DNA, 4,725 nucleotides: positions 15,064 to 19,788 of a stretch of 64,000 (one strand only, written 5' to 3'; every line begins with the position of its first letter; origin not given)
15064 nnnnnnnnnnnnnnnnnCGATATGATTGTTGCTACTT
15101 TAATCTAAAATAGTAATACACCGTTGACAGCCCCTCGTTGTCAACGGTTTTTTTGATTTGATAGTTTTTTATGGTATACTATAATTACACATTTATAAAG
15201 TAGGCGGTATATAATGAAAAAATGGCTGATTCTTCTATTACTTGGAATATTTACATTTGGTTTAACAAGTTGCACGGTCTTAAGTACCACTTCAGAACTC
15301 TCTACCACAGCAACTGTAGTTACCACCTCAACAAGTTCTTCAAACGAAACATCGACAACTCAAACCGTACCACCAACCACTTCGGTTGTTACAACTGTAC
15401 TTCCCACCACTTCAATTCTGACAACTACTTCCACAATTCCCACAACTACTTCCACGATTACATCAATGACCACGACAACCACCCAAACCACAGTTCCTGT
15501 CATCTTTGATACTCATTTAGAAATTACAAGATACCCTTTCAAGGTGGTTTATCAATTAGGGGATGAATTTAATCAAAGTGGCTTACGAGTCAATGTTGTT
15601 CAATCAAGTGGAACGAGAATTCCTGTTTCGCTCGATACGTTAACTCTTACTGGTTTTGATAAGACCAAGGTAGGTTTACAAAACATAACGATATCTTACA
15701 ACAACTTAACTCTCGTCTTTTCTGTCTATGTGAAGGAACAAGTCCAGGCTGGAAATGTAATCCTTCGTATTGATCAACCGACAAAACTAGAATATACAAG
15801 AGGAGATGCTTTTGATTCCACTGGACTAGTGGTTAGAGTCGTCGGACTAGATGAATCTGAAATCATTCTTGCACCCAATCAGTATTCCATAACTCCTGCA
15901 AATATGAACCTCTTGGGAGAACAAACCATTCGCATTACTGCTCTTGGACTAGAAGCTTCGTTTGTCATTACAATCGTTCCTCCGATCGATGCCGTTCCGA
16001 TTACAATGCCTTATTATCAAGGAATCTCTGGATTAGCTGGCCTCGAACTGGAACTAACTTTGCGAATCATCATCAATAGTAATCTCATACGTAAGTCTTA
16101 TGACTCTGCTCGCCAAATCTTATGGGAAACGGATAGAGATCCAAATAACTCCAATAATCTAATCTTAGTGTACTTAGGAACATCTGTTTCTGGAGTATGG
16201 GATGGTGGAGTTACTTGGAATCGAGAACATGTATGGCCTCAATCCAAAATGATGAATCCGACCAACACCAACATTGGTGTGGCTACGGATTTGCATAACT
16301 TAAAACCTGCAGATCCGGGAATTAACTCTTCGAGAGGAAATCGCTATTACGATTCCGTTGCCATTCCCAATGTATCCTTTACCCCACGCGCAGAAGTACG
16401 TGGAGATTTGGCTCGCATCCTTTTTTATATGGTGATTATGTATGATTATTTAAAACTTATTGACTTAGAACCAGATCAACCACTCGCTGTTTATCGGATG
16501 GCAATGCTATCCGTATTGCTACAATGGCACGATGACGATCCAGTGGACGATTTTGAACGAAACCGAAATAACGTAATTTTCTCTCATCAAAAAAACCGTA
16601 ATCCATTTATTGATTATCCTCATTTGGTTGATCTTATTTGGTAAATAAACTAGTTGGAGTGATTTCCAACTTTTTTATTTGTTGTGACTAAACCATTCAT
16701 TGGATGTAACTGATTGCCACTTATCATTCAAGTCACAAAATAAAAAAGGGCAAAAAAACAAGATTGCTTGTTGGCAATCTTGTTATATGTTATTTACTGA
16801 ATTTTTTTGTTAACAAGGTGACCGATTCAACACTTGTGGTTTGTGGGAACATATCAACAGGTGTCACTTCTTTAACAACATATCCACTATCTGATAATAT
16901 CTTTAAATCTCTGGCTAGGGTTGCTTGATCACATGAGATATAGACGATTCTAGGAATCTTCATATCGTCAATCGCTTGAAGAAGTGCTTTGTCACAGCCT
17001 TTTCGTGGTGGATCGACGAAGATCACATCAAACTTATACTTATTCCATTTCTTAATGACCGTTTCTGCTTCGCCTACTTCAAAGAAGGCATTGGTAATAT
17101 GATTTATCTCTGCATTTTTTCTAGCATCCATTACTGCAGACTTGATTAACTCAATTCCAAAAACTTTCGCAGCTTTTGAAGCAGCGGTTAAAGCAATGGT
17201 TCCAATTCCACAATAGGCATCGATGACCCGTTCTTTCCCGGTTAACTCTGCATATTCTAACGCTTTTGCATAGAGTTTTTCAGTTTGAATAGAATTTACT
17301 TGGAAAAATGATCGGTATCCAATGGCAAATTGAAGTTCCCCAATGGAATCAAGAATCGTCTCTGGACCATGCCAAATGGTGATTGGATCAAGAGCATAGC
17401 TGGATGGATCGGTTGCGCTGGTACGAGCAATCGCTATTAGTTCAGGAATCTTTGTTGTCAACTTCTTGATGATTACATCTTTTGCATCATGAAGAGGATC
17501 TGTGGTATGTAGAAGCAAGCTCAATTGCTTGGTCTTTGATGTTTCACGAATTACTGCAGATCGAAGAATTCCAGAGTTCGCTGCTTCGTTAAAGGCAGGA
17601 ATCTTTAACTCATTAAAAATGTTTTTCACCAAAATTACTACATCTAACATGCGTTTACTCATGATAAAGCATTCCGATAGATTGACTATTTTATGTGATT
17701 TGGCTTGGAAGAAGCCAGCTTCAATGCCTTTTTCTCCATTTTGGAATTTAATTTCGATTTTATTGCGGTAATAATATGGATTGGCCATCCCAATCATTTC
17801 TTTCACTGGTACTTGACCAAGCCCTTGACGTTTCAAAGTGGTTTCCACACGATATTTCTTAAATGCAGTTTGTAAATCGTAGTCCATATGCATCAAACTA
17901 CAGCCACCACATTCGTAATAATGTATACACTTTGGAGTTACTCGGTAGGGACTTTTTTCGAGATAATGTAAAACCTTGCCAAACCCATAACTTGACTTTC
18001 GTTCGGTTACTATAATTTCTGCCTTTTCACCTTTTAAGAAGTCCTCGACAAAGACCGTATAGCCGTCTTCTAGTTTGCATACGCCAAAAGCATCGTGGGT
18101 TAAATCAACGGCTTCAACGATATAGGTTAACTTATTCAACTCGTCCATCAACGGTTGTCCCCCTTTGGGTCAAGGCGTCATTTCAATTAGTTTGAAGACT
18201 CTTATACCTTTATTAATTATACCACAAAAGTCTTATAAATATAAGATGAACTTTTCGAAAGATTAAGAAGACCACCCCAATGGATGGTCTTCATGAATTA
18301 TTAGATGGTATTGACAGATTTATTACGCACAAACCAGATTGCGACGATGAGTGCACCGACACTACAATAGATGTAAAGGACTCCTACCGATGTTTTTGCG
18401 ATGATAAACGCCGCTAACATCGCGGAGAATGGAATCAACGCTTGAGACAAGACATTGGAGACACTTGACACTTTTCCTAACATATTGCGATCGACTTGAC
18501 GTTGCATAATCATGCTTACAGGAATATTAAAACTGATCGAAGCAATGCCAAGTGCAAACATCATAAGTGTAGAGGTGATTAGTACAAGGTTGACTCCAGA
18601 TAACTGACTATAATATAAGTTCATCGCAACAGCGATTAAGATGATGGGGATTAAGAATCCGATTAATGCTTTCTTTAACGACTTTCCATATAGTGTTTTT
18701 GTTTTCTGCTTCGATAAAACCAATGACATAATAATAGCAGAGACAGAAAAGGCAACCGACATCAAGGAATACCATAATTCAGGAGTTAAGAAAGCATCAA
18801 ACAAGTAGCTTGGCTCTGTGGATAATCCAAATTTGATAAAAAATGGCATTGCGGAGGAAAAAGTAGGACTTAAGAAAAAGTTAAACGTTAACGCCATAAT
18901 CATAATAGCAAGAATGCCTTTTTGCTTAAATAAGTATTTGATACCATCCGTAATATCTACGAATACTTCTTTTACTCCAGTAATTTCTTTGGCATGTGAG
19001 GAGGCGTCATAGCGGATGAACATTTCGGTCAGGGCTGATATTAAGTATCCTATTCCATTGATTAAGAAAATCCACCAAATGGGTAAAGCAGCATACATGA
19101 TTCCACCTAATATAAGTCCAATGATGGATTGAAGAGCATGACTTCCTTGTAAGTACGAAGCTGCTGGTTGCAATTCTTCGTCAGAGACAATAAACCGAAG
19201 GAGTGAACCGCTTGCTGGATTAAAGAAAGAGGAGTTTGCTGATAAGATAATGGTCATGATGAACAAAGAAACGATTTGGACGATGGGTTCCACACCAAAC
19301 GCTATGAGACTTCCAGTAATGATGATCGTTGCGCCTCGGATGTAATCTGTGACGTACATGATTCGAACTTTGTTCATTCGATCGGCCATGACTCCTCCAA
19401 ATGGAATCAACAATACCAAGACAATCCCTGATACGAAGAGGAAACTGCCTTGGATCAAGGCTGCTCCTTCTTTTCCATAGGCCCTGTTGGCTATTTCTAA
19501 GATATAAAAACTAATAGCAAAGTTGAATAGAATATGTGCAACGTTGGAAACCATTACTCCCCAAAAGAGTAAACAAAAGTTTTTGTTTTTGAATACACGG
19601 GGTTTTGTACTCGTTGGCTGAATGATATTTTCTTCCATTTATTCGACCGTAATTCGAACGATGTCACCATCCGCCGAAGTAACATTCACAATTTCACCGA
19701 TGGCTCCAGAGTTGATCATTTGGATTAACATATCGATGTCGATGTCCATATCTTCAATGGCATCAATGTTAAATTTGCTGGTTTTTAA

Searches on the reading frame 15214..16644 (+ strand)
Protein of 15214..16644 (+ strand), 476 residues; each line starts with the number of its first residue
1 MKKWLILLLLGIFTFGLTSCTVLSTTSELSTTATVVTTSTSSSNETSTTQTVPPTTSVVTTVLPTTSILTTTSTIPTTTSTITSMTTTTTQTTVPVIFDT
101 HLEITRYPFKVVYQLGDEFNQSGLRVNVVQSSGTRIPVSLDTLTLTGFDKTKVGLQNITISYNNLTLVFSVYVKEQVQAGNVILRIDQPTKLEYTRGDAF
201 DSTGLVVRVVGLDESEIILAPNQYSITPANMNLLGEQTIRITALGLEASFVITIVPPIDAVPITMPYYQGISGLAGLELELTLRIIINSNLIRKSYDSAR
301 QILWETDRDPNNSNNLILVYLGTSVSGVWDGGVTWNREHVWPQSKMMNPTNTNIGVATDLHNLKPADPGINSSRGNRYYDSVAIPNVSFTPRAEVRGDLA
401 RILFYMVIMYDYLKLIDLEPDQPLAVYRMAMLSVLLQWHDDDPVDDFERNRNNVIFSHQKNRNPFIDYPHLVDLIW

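Call 78: search_protein_families(library=pfam, proteins=[window:15214-16644:+], max_evalue=0.00001)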
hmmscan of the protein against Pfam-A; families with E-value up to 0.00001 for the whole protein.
window:15214-16644:+ (476 aa): 2 families
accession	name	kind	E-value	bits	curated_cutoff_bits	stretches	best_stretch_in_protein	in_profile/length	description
PF04231.19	Endonuclease_1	-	2.5e-31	109.7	25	1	286-469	12-234/235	Endonuclease I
PF07523.18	Big_3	-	2.1e-17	63.5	21.2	1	110-173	5-68/68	Bacterial Ig-like domain (group 3)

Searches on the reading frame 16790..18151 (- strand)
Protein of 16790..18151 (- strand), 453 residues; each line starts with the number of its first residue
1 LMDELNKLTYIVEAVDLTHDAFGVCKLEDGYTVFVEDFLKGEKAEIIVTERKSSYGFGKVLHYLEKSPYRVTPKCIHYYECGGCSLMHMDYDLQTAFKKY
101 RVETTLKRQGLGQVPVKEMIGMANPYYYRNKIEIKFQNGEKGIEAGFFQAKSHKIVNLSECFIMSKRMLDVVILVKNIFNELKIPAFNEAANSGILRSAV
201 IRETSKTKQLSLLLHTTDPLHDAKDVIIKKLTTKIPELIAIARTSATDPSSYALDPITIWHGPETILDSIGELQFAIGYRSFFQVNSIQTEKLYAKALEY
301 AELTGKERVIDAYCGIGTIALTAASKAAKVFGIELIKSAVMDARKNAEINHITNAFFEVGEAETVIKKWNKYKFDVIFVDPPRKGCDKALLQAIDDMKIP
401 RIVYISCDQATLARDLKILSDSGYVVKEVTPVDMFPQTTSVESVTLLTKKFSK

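Call 78: search_protein_families(library=pfam, proteins=[window:16790-18151:-], max_evalue=0.00001)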
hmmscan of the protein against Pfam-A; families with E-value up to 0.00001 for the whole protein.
window:16790-18151:- (453 aa): 7 families
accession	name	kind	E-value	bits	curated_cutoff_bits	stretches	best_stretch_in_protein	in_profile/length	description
PF05958.17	tRNA_U5-meth_tr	-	5.6e-23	82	23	1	280-450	177-357/357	tRNA (Uracil-5-)-methyltransferase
PF13847.12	Methyltransf_31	-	8e-12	45.5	27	1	305-389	3-82/145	Methyltransferase domain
PF03602.21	Cons_hypoth95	-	1.4e-08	35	24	1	305-395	41-137/182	Conserved hypothetical protein 95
PF09445.16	Methyltransf_15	-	3e-07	30.6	22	1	307-387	2-85/165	RNA cap guanine-N2 methyltransferase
PF06325.19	PrmA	-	5e-07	30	22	1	290-378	147-231/296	Ribosomal protein L11 methyltransferase (PrmA)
PF05175.20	MTS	-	2.3e-06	27.8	23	1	305-384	31-109/170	Methyltransferase small domain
PF01938.26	TRAM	-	2.9e-06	27.5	21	1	12-61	12-61/61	TRAM domain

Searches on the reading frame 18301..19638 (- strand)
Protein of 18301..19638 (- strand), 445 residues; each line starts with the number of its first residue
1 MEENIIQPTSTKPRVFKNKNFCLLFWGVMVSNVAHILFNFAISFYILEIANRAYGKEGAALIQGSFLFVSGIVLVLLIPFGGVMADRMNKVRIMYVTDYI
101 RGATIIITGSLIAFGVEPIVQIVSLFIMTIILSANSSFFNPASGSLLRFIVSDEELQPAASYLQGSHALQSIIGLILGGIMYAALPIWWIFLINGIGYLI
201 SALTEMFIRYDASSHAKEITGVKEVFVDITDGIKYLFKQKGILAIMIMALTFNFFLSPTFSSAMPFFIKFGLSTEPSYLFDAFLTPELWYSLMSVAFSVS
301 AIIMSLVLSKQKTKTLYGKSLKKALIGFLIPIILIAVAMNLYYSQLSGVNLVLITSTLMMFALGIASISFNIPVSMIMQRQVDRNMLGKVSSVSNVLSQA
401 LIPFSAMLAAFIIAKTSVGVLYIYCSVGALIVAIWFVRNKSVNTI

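Call 78: search_protein_families(library=pfam, proteins=[window:18301-19638:-], max_evalue=0.00001)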
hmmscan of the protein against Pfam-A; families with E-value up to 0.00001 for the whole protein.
window:18301-19638:- (445 aa): 1 family
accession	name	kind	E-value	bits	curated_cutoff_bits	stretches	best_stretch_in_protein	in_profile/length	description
PF07690.21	MFS_1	-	6.6e-21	75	33.4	1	36-400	9-341/347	Major Facilitator Superfamily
